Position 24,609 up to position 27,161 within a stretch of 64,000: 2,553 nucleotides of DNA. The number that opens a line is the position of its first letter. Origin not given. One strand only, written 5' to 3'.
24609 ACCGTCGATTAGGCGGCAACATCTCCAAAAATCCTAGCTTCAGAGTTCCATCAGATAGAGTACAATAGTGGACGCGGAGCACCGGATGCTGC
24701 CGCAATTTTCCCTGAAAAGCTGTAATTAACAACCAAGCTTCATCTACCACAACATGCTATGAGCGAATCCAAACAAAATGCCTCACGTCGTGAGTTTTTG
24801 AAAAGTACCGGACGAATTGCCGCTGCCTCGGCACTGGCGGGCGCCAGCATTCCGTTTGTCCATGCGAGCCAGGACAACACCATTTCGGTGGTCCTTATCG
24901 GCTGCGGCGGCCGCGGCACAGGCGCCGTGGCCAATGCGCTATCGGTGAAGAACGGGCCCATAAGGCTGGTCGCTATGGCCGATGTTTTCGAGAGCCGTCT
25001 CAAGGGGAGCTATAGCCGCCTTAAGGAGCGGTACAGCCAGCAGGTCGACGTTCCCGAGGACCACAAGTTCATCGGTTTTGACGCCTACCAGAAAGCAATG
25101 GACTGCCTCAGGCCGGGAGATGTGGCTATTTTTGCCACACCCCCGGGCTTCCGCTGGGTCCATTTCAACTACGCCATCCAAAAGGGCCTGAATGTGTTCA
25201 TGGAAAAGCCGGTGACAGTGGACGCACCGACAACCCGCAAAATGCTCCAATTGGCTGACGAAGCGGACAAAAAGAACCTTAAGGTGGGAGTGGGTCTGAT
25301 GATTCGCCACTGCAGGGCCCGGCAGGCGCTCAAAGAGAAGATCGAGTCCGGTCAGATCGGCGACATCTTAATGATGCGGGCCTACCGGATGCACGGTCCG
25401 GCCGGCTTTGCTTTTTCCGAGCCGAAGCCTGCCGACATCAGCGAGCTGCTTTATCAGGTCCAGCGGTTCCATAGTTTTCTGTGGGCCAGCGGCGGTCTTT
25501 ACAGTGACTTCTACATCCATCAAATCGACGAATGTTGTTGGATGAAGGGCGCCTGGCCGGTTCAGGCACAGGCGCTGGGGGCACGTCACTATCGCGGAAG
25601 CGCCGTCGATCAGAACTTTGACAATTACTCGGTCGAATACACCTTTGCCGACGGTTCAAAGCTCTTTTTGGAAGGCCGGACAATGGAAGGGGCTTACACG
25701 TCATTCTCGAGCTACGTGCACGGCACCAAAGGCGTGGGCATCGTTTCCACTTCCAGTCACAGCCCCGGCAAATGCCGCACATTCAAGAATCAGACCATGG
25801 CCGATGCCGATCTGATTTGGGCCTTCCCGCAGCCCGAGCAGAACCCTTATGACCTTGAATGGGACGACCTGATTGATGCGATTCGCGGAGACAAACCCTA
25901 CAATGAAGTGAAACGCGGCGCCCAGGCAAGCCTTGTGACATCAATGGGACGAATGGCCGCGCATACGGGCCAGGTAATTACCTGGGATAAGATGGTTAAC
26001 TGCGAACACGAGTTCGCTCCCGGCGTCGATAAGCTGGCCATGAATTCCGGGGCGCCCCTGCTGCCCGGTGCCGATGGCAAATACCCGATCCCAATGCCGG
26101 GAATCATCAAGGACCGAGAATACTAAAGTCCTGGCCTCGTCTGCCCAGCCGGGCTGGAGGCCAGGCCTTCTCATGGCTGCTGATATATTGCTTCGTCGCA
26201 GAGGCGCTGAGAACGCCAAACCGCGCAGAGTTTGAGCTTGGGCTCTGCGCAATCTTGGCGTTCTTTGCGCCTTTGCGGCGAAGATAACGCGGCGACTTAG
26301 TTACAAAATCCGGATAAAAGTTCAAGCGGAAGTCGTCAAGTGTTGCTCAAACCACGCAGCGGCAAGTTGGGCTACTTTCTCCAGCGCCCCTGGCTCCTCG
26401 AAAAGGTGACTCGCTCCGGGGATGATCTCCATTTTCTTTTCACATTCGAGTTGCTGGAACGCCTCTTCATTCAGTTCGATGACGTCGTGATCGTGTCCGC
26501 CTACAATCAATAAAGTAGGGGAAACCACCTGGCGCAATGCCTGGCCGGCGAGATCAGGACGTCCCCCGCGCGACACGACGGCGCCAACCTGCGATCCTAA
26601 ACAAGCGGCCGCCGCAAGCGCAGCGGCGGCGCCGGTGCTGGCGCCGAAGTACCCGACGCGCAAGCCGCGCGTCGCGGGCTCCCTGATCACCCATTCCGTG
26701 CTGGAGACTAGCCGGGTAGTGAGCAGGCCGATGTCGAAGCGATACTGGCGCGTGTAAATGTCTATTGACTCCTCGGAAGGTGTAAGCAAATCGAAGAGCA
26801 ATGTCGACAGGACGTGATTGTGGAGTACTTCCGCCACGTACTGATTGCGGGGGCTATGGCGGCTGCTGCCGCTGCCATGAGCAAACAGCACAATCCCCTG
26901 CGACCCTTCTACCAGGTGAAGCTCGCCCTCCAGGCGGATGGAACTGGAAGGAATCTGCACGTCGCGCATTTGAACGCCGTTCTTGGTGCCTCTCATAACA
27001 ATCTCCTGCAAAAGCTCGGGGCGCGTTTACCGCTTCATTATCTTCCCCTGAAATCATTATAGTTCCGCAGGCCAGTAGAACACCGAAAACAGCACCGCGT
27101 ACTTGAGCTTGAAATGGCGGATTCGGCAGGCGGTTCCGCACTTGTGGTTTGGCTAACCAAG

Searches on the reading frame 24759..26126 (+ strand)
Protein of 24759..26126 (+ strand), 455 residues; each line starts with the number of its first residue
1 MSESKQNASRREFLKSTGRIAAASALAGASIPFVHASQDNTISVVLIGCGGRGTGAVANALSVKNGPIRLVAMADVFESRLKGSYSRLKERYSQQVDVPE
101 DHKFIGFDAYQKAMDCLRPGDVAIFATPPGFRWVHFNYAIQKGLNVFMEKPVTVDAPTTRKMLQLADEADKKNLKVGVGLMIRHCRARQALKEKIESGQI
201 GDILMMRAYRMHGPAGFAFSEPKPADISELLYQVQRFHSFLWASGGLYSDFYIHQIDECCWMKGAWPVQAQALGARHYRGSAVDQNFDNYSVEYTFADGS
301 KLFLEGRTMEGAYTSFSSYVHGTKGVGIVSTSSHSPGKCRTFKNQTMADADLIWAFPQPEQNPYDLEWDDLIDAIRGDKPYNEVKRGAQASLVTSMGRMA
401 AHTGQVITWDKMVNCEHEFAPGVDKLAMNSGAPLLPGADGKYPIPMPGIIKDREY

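Call 56: search_protein_families(library=pfam, proteins=[window:24759-26126:+], max_evalue=0.001)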
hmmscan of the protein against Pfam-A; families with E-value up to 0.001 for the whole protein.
window:24759-26126:+ (455 aa): 3 families
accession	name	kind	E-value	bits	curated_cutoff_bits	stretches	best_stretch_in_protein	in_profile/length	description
PF22725.1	GFO_IDH_MocA_C3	-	6.4e-09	36.3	27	1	189-325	2-121/124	GFO/IDH/MocA C-terminal domain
PF01408.29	GFO_IDH_MocA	-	1.1e-06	29.7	24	1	43-174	2-116/120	Oxidoreductase family, NAD-binding Rossmann fold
PF02894.22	GFO_IDH_MocA_C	-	7.1e-06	26.4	22.9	1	192-405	1-214/218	Oxidoreductase family, C-terminal alpha/beta domain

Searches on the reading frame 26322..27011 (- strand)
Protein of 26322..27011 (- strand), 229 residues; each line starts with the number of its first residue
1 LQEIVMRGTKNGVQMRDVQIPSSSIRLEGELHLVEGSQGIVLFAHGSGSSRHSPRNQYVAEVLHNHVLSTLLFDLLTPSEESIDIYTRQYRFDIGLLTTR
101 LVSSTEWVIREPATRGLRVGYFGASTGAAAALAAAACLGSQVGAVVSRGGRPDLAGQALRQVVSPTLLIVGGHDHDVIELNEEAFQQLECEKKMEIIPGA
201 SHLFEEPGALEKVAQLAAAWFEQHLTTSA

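Call 56: search_protein_families(library=pfam, proteins=[window:26322-27011:-], max_evalue=0.001)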
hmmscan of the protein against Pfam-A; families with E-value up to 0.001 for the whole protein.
window:26322-27011:- (229 aa): 3 families
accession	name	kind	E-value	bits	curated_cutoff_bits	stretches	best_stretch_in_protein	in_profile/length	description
PF01738.24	DLH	-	3.8e-05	23.8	21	1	100-210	80-194/217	Dienelactone hydrolase family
PF00326.27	Peptidase_S9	-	0.00017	21.6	22.6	0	162-226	143-211/213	Prolyl oligopeptidase family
PF00561.26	Abhydrolase_1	-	0.00025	21.2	25.8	0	40-153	2-107/245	alpha/beta hydrolase fold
